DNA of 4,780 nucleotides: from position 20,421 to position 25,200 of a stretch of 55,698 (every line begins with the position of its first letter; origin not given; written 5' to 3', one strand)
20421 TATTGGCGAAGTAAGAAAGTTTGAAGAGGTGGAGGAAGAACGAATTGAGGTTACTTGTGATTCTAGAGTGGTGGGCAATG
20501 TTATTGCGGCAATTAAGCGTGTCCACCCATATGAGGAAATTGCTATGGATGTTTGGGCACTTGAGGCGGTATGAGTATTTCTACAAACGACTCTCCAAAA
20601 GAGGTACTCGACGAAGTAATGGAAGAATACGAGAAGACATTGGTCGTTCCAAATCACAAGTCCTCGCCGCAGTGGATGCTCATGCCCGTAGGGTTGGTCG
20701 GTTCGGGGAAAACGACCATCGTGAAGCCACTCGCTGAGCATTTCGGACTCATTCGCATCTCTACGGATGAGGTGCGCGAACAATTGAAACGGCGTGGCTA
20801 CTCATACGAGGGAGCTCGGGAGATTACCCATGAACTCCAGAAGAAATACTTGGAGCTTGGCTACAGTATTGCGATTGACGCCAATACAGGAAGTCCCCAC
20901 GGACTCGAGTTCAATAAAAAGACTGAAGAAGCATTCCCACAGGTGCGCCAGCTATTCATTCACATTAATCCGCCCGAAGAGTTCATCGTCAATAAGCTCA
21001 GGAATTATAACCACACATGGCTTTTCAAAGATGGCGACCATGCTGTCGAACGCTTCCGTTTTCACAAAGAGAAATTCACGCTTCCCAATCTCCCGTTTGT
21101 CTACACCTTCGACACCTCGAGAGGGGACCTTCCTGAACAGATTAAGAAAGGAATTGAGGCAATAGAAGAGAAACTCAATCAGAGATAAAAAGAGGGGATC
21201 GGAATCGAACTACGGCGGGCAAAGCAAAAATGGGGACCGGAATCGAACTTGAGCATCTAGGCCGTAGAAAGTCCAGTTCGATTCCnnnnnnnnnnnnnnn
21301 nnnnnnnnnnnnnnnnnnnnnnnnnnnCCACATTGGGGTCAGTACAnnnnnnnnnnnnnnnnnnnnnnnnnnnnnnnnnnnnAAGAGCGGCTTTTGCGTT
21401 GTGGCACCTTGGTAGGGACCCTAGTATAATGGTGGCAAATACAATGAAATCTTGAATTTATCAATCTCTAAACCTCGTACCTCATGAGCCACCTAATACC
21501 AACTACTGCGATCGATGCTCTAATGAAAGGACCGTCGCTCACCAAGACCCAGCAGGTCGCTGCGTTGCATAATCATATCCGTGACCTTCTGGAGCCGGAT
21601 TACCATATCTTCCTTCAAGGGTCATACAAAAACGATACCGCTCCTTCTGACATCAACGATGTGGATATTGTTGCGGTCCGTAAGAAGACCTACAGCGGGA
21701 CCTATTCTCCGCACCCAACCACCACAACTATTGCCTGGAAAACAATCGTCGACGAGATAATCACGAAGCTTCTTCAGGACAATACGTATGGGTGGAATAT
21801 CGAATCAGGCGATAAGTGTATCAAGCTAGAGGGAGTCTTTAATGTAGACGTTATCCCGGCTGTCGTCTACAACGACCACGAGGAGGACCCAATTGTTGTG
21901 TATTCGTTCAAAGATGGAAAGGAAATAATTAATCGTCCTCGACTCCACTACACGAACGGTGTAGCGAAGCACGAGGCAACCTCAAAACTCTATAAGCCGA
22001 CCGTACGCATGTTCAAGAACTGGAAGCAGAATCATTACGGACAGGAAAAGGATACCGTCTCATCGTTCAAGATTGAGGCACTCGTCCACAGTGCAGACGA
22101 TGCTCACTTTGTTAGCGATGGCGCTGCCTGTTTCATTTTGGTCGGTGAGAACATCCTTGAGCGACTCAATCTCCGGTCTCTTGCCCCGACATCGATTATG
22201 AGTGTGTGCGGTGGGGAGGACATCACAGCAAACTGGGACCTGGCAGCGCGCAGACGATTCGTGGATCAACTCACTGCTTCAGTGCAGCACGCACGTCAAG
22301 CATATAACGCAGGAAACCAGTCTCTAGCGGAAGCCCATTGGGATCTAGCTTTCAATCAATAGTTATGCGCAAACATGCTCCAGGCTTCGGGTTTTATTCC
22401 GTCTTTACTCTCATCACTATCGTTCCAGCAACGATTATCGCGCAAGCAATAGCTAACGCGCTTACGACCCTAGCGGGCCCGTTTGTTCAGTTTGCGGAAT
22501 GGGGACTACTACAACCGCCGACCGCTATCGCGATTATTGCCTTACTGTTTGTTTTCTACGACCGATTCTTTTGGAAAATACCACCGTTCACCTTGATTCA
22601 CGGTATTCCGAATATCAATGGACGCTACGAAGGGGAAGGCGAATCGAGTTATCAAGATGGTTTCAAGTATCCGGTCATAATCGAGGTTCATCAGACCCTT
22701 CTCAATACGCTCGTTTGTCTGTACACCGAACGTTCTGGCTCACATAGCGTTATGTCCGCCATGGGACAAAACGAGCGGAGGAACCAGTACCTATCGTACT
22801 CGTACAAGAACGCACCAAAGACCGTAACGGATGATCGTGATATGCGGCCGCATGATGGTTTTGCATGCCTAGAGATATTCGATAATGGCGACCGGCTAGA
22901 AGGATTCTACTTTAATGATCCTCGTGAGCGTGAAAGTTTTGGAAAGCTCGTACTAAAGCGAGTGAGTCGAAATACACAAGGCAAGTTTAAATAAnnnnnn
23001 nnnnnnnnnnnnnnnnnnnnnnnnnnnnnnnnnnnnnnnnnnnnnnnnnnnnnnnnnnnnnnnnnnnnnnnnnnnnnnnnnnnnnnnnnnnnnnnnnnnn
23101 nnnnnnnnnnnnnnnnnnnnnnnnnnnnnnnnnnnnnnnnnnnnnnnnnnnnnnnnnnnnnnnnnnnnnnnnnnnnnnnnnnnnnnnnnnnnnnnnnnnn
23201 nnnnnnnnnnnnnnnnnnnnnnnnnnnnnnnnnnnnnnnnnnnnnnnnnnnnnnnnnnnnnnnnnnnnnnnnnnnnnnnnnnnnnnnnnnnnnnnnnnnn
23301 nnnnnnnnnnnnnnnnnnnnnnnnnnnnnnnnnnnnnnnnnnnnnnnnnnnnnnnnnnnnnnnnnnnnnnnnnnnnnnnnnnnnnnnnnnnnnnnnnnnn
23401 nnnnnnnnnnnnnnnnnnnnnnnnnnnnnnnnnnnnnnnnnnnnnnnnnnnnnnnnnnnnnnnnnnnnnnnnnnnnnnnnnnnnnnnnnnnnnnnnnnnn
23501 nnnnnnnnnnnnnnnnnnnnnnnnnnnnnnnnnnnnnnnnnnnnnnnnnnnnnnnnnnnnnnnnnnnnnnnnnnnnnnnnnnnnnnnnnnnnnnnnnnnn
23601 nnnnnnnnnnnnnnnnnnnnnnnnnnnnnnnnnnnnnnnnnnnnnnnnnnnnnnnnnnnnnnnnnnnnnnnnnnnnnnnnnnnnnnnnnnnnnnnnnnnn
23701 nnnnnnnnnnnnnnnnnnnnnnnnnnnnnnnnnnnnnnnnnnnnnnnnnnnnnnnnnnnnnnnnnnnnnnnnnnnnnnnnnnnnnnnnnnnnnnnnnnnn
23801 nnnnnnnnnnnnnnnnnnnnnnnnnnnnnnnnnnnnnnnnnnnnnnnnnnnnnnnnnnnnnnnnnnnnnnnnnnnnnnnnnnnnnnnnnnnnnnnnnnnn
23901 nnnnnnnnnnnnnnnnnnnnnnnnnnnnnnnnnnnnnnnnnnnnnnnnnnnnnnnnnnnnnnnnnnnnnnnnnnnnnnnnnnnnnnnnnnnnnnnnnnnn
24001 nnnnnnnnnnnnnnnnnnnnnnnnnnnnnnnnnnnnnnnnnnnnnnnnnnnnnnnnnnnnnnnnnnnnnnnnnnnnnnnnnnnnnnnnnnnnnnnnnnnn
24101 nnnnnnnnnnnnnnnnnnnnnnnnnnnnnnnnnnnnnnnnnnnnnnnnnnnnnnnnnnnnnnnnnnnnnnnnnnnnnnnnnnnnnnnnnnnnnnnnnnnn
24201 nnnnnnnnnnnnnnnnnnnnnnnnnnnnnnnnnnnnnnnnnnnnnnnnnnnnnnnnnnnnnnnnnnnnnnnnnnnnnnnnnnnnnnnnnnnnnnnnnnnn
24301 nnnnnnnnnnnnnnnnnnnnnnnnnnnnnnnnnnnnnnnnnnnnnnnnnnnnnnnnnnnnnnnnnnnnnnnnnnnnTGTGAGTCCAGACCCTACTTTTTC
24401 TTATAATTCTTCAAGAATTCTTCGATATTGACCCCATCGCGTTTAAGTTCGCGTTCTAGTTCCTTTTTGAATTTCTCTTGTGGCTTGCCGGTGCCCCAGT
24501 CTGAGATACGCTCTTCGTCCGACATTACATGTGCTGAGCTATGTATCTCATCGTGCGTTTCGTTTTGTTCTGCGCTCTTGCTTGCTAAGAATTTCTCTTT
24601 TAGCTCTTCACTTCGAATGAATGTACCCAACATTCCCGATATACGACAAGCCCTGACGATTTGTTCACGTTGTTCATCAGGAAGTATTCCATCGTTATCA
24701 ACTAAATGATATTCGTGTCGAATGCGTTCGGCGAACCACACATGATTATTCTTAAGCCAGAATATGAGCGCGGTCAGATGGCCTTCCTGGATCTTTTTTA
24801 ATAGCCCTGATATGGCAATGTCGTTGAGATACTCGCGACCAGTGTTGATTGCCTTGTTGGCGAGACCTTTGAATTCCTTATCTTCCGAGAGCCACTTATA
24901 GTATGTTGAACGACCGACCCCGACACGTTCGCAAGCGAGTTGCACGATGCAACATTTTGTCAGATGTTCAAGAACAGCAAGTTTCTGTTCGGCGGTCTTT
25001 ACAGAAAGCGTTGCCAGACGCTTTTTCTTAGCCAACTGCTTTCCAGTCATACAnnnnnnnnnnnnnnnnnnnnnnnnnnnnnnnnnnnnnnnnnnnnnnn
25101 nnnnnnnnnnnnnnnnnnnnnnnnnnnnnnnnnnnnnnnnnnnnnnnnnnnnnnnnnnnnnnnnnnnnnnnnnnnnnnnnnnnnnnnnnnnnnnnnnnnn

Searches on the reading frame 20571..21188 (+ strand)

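Call 67: search_protein_families(library=padloc, proteins=[window:20571-21188:+], max_evalue=0.01)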
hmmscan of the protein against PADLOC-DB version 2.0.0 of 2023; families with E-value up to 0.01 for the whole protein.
window:20571-21188:+ (205 aa): 3 families
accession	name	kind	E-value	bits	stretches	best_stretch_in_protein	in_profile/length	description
PDLC02911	VakA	-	0.0011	17.6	1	41-80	9-46/163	-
PDLC04232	IetA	-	0.0014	16.1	1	7-60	89-142/330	-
PDLC04690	PDC-M51B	-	0.0097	13.7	0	41-65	9-33/191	-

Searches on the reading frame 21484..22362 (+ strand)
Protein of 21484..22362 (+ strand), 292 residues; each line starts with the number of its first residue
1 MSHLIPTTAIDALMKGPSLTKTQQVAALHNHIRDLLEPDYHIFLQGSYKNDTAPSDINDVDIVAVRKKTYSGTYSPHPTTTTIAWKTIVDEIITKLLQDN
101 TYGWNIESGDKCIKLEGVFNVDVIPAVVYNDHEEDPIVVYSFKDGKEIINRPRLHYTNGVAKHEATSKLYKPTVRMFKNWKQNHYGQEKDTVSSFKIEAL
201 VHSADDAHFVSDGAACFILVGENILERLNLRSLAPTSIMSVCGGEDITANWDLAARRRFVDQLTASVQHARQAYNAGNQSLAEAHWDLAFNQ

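Call 23: search_protein_families(library=pfam, proteins=[window:21484-22362:+], max_evalue=0.001)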
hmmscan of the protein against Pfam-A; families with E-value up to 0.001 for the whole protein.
window:21484-22362:+ (292 aa): 0 families

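Call 67: search_protein_families(library=padloc, proteins=[window:21484-22362:+], max_evalue=0.01)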
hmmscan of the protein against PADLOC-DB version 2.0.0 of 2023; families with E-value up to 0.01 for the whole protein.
window:21484-22362:+ (292 aa): 29 families (the best 25 are shown)
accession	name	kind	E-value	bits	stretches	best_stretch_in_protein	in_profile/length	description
PDLC00788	Cyclase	-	8.5e-33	112.1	1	25-264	28-291/297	oligonucleotide-cyclase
PDLC00801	Cyclase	-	2.1e-25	87.5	1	20-212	19-234/295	oligonucleotide-cyclase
PDLC00823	Cyclase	-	8.6e-19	66.2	1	22-290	23-277/285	oligonucleotide-cyclase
PDLC00809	Cyclase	-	9.2e-19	66.1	1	21-286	21-284/295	oligonucleotide-cyclase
PDLC00794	Cyclase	-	1.8e-16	58.3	1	33-211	38-233/297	oligonucleotide-cyclase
PDLC00822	Cyclase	-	8.7e-15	52.9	2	160-290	207-338/375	oligonucleotide-cyclase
PDLC00773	Cyclase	-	1.7e-13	48.9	1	17-288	16-288/334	oligonucleotide-cyclase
PDLC00789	Cyclase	-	1.8e-13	48.5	1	37-217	30-208/261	oligonucleotide-cyclase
PDLC00812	Cyclase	-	8.4e-13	45.7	1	84-212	146-289/352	oligonucleotide-cyclase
PDLC00807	Cyclase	-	2.6e-11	41.3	1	28-241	68-295/342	oligonucleotide-cyclase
PDLC00772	Cyclase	-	1.1e-10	39.1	1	40-210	94-285/375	oligonucleotide-cyclase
PDLC00798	Cyclase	-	1.4e-10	39.1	1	28-291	37-291/344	oligonucleotide-cyclase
PDLC00808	Cyclase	-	2.8e-09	34.7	1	25-206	32-217/325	oligonucleotide-cyclase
PDLC00818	Cyclase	-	4.3e-08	31.1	1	42-289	44-287/322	oligonucleotide-cyclase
PDLC00784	Cyclase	-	4.6e-08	30.7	1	126-249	199-321/351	oligonucleotide-cyclase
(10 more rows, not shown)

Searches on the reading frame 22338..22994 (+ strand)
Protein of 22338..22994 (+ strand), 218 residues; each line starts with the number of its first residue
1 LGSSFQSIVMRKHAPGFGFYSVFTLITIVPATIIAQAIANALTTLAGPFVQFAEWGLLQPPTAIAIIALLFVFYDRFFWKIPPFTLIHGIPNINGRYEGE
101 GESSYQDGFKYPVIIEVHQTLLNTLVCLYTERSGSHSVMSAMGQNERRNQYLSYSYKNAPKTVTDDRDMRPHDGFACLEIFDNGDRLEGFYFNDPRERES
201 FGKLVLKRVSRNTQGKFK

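Call 23: search_protein_families(library=pfam, proteins=[window:22338-22994:+], max_evalue=0.001)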
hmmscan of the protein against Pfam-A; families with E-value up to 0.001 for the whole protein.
window:22338-22994:+ (218 aa): 1 family
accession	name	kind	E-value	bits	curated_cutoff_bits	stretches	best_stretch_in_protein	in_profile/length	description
PF18153.7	Cap15_CD_rec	-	1.4e-24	87.1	31.2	1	90-208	3-122/122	Cap15, cyclic dinucleotide receptor domain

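Call 67: search_protein_families(library=padloc, proteins=[window:22338-22994:+], max_evalue=0.01)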
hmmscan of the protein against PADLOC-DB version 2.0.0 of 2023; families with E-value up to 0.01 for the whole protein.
window:22338-22994:+ (218 aa): 15 families
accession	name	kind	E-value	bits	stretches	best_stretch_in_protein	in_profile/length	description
PDLC00705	Effector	-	1.5e-37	127.5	1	23-210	14-201/203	2TM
PDLC00703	Effector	-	7.9e-37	124.9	1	49-216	36-203/204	2TM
PDLC00686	Effector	-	3.5e-32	109.7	1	28-209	25-207/209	2TM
PDLC00702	Effector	-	7.1e-30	101.9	1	49-217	31-204/211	2TM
PDLC00708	Effector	-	8.4e-26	88.6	1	62-207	52-190/191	2TM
PDLC00694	Effector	-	2.2e-25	87.3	1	38-217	15-198/208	2TM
PDLC00704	Effector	-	4.2e-17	60.4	1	32-212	19-204/207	2TM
PDLC00697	Effector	-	3.4e-16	57.4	1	110-210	108-206/207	2TM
PDLC00714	Effector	-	5.5e-15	53.4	1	62-213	42-197/200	2TM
PDLC00683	Effector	-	2.6e-13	48.1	1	61-210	40-181/185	2TM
PDLC00673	Effector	-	5.4e-13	46.8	1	65-214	43-197/214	2TM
PDLC00669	Effector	-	4.9e-11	40.6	1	65-216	41-205/206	2TM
PDLC00682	Effector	-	7.9e-08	30.3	1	62-193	56-198/218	2TM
PDLC00671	Effector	-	5.1e-07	27.7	1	56-105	41-92/223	2TM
PDLC00680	Effector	-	0.0018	15.7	0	131-194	148-209/229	2TM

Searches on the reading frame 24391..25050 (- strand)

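Call 23: search_protein_families(library=pfam, proteins=[window:24391-25050:-], max_evalue=0.001)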
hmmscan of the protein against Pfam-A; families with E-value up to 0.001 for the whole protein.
window:24391-25050:- (219 aa): 1 family
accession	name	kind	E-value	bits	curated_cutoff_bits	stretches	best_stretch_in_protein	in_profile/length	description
PF13022.12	HTH_Tnp_1_2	-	2e-07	31.6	27.9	1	26-103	20-97/122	Helix-turn-helix of insertion element transposase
